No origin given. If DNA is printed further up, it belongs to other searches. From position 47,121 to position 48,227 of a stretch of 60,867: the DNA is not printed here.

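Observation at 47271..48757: Translationally coupled stand-alone PrimPol plus an acidic 268 aa partner: candidate undescribed two-gene module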

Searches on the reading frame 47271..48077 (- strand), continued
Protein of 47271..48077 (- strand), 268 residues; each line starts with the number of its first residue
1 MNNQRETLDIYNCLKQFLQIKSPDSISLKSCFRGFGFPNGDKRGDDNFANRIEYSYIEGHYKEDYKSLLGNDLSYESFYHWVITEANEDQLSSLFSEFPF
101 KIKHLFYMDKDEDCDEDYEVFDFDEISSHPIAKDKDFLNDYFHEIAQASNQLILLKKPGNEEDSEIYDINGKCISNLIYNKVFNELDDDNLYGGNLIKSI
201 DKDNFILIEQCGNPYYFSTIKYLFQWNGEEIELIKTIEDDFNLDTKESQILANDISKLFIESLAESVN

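Call 65: search_protein_families(library=pfam, proteins=[P0023, L005:4509-4973:-, L005:4252-4518:-, L007:3922-4518:-], max_evalue=0.01)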
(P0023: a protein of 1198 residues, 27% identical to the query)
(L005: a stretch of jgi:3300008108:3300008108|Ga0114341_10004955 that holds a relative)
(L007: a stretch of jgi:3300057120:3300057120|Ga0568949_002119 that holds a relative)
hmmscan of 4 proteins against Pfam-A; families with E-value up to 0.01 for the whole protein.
P0023 (1198 aa): 1 family
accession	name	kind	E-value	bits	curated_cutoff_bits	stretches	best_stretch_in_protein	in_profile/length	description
PF14312.12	FG-GAP_2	-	1.4e-42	144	23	5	575-613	12-49/49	FG-GAP repeat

L005:4509-4973:- (154 aa): 2 families
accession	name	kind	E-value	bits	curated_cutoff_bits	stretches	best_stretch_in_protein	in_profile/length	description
PF13413.12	HTH_25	-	0.0019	18.4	24.6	1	38-66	6-34/62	Helix-turn-helix domain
PF01381.28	HTH_3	-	0.0049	17.3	23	1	37-87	4-52/55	Helix-turn-helix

L005:4252-4518:- (88 aa): 0 families

L007:3922-4518:- (198 aa): 1 family
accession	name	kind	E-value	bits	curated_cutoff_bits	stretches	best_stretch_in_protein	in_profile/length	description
PF02661.23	Fic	-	1.1e-11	45.8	24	1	59-150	2-92/93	Fic/DOC family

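Call 80: search_protein_families(library=pfam, alignment_id=A1, max_evalue=5)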
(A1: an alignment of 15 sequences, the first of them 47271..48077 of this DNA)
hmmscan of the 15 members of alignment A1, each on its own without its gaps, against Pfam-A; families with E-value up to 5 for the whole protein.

A. member 1, window:47271-48077:- (268 aa): 2 families
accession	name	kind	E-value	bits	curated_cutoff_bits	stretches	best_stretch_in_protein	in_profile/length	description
PF05526.16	R_equi_Vir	-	0.11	12.8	25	1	153-194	61-102/177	Rhodococcus equi virulence-associated protein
PF10877.13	DUF2671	-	0.86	10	23.2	1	149-181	8-40/89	Protein of unknown function (DUF2671)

B. families by the number of members that match (of 15 scanned): 9 families
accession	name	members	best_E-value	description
PF05526.16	R_equi_Vir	3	0.093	Rhodococcus equi virulence-associated protein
PF10877.13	DUF2671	2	0.24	Protein of unknown function (DUF2671)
PF00778.23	DIX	1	0.0031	DIX domain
PF09840.14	DUF2067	1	0.028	Uncharacterized protein conserved in archaea (DUF2067)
PF24478.1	DCX2_DCDC1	1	0.047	DCDC1, second doublecortin-like domain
PF18962.6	Por_Secre_tail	1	0.062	Secretion system C-terminal sorting domain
PF21736.2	REC102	1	0.09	REC102 protein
PF06821.19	Ser_hydrolase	1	0.098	Serine hydrolase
PF14493.12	HTH_40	1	0.14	Helix-turn-helix domain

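Call 89: search_protein_families(library=padloc, proteins=[L078:3117-3701:-, L081:4339-4959:+, L080:2422-3018:+, L006:8884-9696:+, L081:1291-2073:-], max_evalue=1)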
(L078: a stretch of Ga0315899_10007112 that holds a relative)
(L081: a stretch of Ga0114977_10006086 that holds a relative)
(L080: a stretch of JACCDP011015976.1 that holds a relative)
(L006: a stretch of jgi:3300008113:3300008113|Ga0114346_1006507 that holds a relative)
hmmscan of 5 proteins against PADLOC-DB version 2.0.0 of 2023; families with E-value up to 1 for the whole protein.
L078:3117-3701:- (194 aa): 0 families

L081:4339-4959:+ (206 aa): 1 family
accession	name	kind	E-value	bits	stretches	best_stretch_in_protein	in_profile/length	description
PDLC02365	PycTM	-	6.7e-05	21.3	1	29-118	29-118/165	-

L080:2422-3018:+ (199 aa): 0 families

L006:8884-9696:+ (270 aa): 0 families

L081:1291-2073:- (260 aa): 0 families

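Call 91: search_dna_similar(query=window:47271-48077:-, collection=plasmids, mode=protein, max_evalue=0.01, max_rows=10)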
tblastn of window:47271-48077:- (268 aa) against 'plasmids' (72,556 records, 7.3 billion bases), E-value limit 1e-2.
No match.

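Call 92: search_dna_similar(query=window:47271-48077:-, collection=phages, mode=protein, max_evalue=0.01, max_rows=10)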
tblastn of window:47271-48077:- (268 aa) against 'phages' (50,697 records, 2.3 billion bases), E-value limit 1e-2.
No match.
